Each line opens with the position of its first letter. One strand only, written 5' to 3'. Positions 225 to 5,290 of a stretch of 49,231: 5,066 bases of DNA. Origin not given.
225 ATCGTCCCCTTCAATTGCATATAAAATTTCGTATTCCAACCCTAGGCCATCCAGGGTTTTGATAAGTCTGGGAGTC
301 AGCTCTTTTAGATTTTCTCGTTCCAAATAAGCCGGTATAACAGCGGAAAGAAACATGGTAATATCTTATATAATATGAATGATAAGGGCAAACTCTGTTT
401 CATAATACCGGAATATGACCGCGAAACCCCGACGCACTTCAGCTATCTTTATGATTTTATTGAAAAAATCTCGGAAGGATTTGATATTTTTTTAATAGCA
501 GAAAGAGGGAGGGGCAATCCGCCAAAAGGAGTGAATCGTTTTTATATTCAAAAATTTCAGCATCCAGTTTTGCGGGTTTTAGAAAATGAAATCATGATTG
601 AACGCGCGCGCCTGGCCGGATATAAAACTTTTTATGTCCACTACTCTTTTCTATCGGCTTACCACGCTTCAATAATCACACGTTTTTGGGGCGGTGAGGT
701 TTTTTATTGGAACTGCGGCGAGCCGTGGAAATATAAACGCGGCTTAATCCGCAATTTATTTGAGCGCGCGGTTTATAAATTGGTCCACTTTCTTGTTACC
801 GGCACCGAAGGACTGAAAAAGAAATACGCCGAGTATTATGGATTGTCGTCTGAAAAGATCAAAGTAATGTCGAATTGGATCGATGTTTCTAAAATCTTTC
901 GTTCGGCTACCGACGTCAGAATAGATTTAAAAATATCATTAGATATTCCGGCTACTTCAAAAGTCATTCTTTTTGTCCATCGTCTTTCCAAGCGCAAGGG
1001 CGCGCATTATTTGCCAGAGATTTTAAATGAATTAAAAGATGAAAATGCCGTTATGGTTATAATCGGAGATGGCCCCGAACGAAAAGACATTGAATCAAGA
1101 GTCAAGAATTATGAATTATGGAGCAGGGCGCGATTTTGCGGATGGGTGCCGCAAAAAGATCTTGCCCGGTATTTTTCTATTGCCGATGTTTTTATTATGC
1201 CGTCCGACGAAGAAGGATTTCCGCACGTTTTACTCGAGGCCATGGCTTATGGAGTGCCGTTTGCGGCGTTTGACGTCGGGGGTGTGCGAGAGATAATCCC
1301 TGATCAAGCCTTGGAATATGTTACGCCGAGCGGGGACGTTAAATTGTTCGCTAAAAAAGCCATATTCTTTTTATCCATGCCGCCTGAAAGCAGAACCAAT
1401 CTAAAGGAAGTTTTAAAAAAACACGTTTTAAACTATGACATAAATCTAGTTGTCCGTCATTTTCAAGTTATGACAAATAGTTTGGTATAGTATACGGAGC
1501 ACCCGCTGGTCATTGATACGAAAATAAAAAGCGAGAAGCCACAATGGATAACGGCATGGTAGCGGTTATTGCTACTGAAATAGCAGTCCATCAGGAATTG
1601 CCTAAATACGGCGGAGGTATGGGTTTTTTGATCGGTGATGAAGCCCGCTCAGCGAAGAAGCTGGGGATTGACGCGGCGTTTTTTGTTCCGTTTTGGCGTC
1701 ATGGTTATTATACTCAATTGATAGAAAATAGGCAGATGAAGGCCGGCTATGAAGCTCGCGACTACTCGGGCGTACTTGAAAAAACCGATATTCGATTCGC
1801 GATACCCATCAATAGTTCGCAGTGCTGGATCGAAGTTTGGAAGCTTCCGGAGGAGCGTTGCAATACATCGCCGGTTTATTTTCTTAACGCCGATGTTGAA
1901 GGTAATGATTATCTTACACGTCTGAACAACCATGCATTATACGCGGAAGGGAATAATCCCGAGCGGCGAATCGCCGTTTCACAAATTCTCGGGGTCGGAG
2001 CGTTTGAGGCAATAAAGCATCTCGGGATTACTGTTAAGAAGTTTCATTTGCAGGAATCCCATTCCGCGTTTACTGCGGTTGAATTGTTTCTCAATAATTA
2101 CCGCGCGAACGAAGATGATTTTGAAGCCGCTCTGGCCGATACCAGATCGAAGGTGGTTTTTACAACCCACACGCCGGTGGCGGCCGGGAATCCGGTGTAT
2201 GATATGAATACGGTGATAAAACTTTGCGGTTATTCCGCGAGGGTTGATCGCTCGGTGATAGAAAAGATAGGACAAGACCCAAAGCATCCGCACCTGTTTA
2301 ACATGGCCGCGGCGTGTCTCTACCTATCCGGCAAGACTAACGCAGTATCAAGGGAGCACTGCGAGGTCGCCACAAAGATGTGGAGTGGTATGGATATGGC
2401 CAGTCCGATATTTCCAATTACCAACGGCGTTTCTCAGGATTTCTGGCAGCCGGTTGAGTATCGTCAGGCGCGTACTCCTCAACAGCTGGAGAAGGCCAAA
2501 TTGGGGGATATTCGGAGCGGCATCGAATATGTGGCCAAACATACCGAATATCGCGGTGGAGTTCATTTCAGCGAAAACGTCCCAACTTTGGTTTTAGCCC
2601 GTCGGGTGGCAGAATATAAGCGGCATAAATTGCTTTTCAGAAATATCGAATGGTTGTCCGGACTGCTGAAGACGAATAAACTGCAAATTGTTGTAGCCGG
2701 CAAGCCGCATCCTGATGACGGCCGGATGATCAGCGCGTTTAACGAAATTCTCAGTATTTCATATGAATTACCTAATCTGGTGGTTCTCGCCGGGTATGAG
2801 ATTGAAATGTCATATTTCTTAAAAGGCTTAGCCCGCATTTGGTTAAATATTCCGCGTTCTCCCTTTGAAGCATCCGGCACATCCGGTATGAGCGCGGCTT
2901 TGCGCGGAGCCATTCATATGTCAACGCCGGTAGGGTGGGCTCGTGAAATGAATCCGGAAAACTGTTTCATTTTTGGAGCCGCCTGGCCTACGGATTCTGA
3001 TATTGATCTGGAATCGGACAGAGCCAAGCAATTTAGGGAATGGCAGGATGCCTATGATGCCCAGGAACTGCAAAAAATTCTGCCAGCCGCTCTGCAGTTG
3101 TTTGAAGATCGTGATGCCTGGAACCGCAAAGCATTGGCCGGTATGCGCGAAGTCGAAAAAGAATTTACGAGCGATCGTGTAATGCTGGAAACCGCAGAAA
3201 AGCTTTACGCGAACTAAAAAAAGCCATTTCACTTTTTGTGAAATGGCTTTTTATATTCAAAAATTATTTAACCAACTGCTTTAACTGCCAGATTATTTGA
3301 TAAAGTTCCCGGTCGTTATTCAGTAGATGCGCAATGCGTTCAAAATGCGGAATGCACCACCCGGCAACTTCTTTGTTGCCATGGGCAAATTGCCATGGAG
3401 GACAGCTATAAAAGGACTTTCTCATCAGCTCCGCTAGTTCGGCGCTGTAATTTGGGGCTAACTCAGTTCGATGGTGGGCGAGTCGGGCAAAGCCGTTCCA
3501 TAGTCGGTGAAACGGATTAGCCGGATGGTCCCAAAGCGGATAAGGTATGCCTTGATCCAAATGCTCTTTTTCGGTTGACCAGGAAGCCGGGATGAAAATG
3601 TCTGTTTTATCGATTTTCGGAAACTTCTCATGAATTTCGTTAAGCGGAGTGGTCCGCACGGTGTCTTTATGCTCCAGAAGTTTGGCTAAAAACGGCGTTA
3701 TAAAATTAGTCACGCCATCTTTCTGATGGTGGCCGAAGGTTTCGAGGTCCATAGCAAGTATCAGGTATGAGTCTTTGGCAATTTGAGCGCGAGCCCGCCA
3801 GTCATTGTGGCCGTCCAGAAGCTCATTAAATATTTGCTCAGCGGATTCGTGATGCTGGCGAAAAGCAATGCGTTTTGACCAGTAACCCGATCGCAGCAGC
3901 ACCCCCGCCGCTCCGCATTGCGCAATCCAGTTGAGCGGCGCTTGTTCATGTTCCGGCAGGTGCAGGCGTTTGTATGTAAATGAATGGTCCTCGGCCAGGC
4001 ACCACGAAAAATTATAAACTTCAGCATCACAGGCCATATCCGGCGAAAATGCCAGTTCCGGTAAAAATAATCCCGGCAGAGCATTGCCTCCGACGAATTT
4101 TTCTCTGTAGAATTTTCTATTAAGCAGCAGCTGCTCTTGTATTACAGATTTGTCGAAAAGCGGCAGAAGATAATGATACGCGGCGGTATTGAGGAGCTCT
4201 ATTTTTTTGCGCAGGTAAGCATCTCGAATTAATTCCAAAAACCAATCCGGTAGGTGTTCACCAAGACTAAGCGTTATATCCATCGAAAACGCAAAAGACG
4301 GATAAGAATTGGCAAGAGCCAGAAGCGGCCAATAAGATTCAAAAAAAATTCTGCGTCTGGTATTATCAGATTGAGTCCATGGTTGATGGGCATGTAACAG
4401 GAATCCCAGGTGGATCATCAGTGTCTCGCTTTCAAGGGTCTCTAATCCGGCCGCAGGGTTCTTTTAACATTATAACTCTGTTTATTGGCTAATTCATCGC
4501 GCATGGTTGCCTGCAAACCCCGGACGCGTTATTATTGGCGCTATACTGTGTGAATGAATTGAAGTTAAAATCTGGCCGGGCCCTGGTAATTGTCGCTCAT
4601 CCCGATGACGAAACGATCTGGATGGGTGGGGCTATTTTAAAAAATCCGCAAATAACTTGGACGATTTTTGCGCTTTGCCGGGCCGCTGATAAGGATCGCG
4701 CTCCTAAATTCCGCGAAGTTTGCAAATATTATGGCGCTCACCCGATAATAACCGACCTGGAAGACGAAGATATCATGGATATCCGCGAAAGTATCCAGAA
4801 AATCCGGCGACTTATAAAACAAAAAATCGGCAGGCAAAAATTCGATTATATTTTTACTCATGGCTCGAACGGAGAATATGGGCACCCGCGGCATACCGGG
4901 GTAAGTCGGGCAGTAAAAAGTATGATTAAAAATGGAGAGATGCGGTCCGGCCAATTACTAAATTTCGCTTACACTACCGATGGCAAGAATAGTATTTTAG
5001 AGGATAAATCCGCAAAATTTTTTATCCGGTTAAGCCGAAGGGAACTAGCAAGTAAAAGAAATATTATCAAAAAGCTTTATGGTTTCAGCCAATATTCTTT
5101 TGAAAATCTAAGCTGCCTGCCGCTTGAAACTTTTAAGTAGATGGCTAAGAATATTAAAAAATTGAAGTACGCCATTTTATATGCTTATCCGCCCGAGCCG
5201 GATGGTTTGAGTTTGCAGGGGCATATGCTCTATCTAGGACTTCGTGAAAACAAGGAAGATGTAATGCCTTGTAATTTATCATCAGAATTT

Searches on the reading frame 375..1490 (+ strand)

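Call 15: search_protein_families(library=pfam, proteins=[window:375-1490:+], max_evalue=0.001)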
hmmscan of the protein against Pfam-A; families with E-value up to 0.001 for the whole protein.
window:375-1490:+ (371 aa): 4 families
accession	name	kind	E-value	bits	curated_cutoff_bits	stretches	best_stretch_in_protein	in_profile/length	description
PF00534.26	Glycos_transf_1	-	1.2e-39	136.1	26.4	1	186-346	6-168/172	Glycosyl transferases group 1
PF13692.12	Glyco_trans_1_4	-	4.8e-32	111.6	27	1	196-333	2-140/142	Glycosyl transferases group 1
PF20706.3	GT4-conflict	-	1.7e-05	24.4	26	1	261-311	273-323/385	Family 4 Glycosyltransferase in conflict systems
PF13439.12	Glyco_transf_4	-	0.00012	22.6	28.5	1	35-172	19-169/170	Glycosyltransferase Family 4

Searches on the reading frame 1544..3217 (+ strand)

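Call 15: search_protein_families(library=pfam, proteins=[window:1544-3217:+], max_evalue=0.001)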
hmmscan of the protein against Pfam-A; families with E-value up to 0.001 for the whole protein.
window:1544-3217:+ (557 aa): 1 family
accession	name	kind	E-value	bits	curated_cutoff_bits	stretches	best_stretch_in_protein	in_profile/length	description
PF00343.26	Phosphorylase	-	1.2e-07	30.8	27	1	412-491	527-610/713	Carbohydrate phosphorylase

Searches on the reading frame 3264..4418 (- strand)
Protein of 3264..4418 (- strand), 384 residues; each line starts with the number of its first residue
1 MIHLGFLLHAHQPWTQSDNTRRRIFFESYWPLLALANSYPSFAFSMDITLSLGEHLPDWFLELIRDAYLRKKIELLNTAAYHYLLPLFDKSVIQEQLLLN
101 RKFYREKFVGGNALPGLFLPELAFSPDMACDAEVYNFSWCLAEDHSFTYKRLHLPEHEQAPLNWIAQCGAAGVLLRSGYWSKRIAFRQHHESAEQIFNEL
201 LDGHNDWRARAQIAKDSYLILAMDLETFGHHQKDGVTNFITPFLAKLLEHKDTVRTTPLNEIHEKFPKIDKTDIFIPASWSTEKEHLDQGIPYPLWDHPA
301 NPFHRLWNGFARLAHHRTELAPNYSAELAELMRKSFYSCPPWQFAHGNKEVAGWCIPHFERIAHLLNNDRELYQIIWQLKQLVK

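Call 15: search_protein_families(library=pfam, proteins=[window:3264-4418:-], max_evalue=0.001)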
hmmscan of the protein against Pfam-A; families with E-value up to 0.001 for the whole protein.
window:3264-4418:- (384 aa): 1 family
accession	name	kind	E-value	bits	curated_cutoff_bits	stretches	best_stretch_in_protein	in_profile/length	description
PF03065.20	Glyco_hydro_57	-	1.4e-25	90.7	21.2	1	60-268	90-284/291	Glycosyl hydrolase family 57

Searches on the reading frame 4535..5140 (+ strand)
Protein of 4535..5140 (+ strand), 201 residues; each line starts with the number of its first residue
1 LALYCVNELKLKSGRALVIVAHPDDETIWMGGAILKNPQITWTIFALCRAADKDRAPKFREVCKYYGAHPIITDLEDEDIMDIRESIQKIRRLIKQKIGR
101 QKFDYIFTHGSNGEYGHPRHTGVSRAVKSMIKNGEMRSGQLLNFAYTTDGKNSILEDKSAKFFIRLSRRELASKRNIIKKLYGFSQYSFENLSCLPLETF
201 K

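Call 15: search_protein_families(library=pfam, proteins=[window:4535-5140:+], max_evalue=0.001)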
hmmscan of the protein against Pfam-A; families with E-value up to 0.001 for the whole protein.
window:4535-5140:+ (201 aa): 1 family
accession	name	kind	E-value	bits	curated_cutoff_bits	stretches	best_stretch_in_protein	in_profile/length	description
PF02585.22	PIG-L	-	3.1e-12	47.6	28.2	1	17-130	1-128/129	GlcNAc-PI de-N-acetylase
